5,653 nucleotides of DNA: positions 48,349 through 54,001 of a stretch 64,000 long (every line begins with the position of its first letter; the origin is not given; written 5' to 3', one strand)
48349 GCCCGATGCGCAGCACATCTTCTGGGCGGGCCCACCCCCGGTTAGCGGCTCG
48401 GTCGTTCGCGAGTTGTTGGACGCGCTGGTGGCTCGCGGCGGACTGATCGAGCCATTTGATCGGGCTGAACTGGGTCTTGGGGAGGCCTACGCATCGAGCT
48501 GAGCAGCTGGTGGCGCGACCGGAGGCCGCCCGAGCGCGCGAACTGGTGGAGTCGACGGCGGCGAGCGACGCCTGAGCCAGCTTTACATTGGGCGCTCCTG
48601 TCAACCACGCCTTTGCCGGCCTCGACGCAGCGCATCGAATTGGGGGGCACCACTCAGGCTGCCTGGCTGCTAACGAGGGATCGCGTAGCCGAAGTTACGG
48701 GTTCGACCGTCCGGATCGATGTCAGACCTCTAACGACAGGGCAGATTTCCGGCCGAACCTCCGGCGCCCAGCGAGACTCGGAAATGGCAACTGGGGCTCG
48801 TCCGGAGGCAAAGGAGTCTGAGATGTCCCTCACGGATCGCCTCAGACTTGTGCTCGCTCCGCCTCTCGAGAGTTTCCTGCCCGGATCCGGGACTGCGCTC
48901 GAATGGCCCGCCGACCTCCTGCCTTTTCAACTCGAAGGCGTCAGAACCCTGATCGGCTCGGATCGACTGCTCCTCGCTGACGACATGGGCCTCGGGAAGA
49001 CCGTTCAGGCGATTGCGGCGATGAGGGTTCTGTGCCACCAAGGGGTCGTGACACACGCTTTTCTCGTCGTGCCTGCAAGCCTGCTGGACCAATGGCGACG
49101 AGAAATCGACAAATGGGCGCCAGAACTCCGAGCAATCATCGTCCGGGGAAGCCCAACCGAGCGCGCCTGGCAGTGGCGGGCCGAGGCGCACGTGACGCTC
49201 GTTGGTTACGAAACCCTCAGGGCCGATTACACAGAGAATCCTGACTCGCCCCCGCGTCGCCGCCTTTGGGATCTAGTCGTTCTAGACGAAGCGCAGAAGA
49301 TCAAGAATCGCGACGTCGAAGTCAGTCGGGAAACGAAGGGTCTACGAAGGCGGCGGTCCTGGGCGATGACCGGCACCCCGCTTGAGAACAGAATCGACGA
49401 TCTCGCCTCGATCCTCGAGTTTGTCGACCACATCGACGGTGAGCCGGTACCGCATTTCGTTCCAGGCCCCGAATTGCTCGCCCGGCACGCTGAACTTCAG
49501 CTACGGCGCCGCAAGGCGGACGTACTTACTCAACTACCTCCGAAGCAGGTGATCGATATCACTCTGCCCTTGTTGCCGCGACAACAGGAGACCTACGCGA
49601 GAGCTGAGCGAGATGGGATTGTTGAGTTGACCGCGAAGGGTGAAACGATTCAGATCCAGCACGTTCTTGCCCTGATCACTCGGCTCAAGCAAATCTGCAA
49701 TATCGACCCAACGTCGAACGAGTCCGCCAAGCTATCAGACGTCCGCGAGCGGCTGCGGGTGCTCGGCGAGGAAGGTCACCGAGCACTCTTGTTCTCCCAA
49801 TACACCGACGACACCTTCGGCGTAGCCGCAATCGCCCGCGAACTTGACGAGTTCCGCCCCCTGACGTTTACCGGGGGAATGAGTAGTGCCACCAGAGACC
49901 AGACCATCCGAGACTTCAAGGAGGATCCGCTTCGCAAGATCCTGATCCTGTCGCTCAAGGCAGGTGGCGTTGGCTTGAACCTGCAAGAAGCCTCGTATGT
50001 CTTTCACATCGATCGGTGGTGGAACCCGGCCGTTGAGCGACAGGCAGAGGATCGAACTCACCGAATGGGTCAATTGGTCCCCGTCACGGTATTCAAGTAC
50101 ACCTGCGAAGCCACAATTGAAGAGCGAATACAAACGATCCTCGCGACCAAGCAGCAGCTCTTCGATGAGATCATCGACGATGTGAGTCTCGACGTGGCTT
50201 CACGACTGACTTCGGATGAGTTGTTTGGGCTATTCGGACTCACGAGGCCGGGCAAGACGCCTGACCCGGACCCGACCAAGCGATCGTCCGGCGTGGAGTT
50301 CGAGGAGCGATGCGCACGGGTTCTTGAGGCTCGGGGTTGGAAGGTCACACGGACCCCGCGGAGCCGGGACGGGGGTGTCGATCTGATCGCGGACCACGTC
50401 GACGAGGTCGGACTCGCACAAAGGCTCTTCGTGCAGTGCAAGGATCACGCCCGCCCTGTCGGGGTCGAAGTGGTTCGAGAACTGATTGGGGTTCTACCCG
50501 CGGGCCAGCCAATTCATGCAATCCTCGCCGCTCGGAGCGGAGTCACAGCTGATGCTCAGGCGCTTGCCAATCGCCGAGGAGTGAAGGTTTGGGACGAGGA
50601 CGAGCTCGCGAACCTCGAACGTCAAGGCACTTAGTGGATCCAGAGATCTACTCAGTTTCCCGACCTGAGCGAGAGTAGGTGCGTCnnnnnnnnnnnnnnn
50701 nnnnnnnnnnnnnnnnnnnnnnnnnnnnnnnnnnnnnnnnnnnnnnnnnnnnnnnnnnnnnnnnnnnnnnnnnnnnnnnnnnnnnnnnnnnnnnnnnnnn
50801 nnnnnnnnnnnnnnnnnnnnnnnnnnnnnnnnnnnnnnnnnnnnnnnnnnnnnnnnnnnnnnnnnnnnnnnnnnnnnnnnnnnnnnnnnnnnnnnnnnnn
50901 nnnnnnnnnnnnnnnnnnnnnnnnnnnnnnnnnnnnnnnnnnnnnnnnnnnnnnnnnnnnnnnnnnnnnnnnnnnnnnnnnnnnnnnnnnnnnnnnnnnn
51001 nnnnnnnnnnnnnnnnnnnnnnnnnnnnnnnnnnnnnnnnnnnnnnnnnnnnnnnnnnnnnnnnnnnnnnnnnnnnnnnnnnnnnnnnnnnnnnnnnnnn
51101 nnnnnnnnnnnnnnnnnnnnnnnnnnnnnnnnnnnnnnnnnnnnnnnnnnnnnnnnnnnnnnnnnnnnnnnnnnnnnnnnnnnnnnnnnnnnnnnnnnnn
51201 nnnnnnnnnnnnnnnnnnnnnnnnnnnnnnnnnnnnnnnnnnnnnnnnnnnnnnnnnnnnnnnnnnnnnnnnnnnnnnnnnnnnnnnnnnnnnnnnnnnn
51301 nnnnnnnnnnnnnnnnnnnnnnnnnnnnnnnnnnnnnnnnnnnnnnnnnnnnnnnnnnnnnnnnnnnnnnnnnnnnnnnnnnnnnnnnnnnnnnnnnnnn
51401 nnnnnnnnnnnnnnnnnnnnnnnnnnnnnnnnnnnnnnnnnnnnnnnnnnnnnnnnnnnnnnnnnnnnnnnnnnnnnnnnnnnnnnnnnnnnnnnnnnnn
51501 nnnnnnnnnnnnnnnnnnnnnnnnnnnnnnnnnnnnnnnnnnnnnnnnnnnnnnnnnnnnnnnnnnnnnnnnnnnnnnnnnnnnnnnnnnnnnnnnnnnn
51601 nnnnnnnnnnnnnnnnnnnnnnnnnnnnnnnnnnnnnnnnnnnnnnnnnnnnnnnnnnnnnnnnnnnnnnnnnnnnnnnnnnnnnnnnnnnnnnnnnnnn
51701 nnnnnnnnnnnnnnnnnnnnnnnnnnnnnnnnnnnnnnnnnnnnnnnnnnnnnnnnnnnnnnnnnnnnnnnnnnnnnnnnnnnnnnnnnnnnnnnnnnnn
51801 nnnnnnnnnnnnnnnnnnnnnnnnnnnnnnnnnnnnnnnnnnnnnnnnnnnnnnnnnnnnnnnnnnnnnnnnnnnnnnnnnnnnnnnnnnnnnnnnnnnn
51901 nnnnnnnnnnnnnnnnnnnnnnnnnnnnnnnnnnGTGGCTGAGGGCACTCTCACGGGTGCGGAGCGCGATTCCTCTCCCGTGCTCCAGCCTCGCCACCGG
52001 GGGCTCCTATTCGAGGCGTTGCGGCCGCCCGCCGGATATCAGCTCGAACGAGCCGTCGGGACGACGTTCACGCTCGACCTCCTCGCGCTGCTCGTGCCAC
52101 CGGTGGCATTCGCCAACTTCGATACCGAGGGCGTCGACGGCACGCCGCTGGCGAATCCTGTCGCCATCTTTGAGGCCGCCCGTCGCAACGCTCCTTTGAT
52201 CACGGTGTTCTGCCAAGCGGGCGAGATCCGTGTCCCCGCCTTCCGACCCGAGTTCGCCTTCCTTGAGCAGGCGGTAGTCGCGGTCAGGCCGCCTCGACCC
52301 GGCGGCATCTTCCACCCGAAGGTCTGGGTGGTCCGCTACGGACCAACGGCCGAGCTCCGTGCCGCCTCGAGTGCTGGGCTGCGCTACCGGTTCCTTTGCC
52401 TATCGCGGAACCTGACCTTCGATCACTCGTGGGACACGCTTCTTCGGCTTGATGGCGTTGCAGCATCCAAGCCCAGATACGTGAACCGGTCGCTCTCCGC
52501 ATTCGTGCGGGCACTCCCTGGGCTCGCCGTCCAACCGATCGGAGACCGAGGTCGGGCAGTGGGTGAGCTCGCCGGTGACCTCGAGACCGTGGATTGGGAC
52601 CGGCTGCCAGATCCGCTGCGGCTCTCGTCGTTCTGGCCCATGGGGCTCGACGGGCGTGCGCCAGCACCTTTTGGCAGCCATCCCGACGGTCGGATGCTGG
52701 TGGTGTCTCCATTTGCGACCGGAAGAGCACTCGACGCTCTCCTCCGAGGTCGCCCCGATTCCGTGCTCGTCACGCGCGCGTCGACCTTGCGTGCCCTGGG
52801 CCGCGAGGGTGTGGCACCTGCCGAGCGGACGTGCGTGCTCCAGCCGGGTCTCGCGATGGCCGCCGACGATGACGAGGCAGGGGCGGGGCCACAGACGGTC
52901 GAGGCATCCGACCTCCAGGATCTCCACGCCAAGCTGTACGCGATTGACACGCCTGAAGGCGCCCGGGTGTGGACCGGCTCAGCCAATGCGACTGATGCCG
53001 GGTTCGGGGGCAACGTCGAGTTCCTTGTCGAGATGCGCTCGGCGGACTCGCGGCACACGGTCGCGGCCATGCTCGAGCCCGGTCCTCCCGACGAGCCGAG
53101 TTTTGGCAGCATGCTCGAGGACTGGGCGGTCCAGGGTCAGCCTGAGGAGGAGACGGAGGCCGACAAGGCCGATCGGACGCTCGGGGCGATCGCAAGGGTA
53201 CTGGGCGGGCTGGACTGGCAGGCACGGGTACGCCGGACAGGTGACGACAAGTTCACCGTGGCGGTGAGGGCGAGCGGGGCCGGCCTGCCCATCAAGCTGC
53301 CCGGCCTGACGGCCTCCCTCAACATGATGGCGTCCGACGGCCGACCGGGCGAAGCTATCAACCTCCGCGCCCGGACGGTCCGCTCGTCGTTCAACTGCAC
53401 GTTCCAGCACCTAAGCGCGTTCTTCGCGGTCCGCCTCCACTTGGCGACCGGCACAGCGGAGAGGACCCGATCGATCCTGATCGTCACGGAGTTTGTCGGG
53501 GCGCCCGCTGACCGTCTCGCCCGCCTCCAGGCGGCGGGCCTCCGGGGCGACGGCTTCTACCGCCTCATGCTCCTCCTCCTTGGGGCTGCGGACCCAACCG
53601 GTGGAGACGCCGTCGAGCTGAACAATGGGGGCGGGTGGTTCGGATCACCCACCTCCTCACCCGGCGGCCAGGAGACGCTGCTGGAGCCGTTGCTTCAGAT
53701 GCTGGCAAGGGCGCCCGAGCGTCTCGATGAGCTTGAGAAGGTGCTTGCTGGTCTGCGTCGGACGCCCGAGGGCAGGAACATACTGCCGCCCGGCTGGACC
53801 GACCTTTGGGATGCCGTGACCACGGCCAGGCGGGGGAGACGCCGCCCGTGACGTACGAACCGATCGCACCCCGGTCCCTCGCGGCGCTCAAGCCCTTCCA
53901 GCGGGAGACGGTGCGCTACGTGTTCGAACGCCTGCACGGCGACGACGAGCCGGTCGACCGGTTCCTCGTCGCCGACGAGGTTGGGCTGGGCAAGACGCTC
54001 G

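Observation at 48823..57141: SNF2-Mrr fusion, unknown 418-aa protein, 648-aa double-HKD PLD nuclease and 1111-aa SNF2-like helicase: tightly coupled nuclease-helicase array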

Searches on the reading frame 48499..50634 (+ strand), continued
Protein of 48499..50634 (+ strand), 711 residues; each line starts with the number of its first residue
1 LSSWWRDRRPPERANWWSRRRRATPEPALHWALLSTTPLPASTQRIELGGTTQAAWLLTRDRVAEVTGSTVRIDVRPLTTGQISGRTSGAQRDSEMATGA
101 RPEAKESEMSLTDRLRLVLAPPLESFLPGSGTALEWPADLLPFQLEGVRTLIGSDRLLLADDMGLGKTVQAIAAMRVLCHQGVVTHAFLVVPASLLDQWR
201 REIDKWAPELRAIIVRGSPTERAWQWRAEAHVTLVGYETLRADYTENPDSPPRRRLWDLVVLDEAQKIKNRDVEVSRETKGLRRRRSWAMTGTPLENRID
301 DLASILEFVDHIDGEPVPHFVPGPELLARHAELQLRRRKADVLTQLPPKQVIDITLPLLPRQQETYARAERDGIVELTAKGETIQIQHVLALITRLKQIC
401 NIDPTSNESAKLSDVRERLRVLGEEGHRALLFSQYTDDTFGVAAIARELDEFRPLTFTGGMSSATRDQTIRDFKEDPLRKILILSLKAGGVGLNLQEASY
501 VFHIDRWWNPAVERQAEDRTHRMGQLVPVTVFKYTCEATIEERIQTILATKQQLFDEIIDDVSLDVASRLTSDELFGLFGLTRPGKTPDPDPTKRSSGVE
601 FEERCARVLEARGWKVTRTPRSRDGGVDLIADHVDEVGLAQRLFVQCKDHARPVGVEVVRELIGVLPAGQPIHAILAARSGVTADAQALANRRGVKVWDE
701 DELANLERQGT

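Call 55: find_encoding_contigs(protein=P0241, flank=10000, max_places=1)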
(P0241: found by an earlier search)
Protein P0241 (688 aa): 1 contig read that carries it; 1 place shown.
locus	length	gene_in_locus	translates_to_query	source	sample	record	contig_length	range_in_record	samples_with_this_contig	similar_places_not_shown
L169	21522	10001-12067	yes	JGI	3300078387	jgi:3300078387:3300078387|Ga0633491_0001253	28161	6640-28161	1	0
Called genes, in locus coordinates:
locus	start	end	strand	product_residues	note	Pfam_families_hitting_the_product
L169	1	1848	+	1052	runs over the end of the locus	PF01170:UPF0020 (faint), PF20473:MmeI_Mtase (weak), PF07669:Eco57I (weak)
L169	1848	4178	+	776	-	PF08665:PglZ (faint)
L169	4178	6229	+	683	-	PF20442:BrxL_N, PF13337:BrxL_ATPase, PF04326:SLFN_AlbA_2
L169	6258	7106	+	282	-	-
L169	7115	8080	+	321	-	PF10923:BrxC_BrxD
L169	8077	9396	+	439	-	PF10923:BrxC_BrxD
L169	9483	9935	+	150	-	-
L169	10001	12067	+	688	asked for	PF00176:SNF2-rel_dom, PF04851:ResIII (weak), PF00176:SNF2-rel_dom (weak), PF00271:Helicase_C, PF04471:Mrr_cat, PF22722:NA-iREase1 (weak)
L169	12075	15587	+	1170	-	PF13482:RNase_H_2, PF13086:AAA_11 (faint), PF13604:AAA_30, PF13087:AAA_12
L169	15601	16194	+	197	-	-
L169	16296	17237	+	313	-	PF14338:Mrr_N, PF04471:Mrr_cat, PF22722:NA-iREase1 (weak)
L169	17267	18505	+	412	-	PF19888:DUF6361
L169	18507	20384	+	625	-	PF13091:PLDc_2 (weak)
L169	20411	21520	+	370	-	?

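Call 58: search_protein_families(library=padloc, proteins=[window:48499-50634:+], max_evalue=0.001)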
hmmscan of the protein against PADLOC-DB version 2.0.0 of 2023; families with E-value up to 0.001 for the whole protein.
window:48499-50634:+ (711 aa): 43 families (the best 25 are shown)
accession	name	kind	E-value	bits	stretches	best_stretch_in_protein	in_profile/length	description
PDLC00633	ZorD1|ZorD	-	3.2e-71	238.6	2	138-309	442-614/908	"SWI2/SNF2 helicase, Mrr-like nuclease"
PDLC00631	ZorD1|ZorD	-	1.2e-64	216.6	2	333-706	667-1059/1071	"SWI2/SNF2 helicase, Mrr-like nuclease"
PDLC02845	DpdE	-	5.4e-64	214.6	1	141-560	845-1274/1293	DpdE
PDLC00634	ZorD1|ZorD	-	2.8e-61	205.5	2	333-532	726-934/1208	"SWI2/SNF2 helicase, Mrr-like nuclease"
PDLC02842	DpdE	-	2.8e-60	202.1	2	331-563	914-1156/1176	DpdE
PDLC00629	ZorD1|ZorD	-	1.7e-58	196.4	3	332-532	718-922/1012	"SWI2/SNF2 helicase, Mrr-like nuclease"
PDLC00632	ZorD1|ZorD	-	2.1e-54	182.9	3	334-567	831-1087/1101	"SWI2/SNF2 helicase, Mrr-like nuclease"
PDLC02850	DpdE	-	1.3e-53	180.3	2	333-579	1009-1260/1282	DpdE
PDLC02849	DpdE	-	5.2e-53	178.4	2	333-581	604-853/857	DpdE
PDLC02851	DpdE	-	6.5e-49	164.6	1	158-579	620-1054/1055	DpdE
PDLC00628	ZorD1|ZorD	-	1.4e-43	146.8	2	331-534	734-942/1171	"SWI2/SNF2 helicase, Mrr-like nuclease"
PDLC02852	DpdE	-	7.6e-39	131.3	1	138-568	464-865/905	DpdE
PDLC02627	DrmD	-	7.3e-38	128.2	1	144-561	308-700/748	DrmD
PDLC00627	ZorD1|ZorD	-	3.2e-34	116.1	3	462-533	888-959/1006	"SWI2/SNF2 helicase, Mrr-like nuclease"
PDLC02854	DpdE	-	4e-33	112.3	3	335-552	818-1055/1083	DpdE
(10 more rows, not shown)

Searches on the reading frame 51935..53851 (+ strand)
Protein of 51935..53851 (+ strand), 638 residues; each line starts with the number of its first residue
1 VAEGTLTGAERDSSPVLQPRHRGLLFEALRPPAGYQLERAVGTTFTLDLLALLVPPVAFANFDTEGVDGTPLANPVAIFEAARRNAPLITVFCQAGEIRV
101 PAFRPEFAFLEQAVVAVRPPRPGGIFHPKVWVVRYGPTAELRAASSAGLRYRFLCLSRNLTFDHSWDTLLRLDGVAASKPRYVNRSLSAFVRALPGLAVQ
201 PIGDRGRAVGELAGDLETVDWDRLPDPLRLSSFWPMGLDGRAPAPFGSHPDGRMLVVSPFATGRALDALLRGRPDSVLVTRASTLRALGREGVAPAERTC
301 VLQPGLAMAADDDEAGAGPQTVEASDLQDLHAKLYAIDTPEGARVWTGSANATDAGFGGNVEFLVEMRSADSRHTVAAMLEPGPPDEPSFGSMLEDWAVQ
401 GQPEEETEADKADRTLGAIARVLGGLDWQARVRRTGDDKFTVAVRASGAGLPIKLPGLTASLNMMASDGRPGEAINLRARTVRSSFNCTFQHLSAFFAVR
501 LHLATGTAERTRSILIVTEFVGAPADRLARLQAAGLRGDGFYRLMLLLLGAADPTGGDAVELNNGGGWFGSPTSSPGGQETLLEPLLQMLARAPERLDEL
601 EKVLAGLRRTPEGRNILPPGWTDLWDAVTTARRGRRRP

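Call 4: search_protein_families(library=pfam, proteins=[window:51935-53851:+], max_evalue=0.01)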
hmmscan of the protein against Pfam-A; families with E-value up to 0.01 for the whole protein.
window:51935-53851:+ (638 aa): 1 family
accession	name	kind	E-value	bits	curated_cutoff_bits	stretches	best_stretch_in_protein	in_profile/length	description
PF13091.12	PLDc_2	-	1.3e-05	25.5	27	1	328-374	79-122/132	PLD-like domain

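Call 5: search_protein_families(library=padloc, proteins=[window:51935-53851:+], max_evalue=0.01)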
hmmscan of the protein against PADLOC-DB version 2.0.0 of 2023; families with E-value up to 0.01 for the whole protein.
window:51935-53851:+ (638 aa): 1 family
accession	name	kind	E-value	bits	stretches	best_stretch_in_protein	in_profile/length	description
PDLC03829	ZacB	-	3.9e-142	473.1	1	17-636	2-585/586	-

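Call 7: search_protein_families(library=ncbifam, proteins=[window:51935-53851:+], max_evalue=0.001)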
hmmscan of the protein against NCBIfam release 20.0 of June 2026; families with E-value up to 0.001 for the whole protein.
window:51935-53851:+ (638 aa): 0 families

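Call 60: search_solved_structures(query=window:51935-53848:+, max_evalue=0.01)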
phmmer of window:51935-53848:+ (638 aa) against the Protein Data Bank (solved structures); distinct sequences matched with E-value up to 0.01: 0.
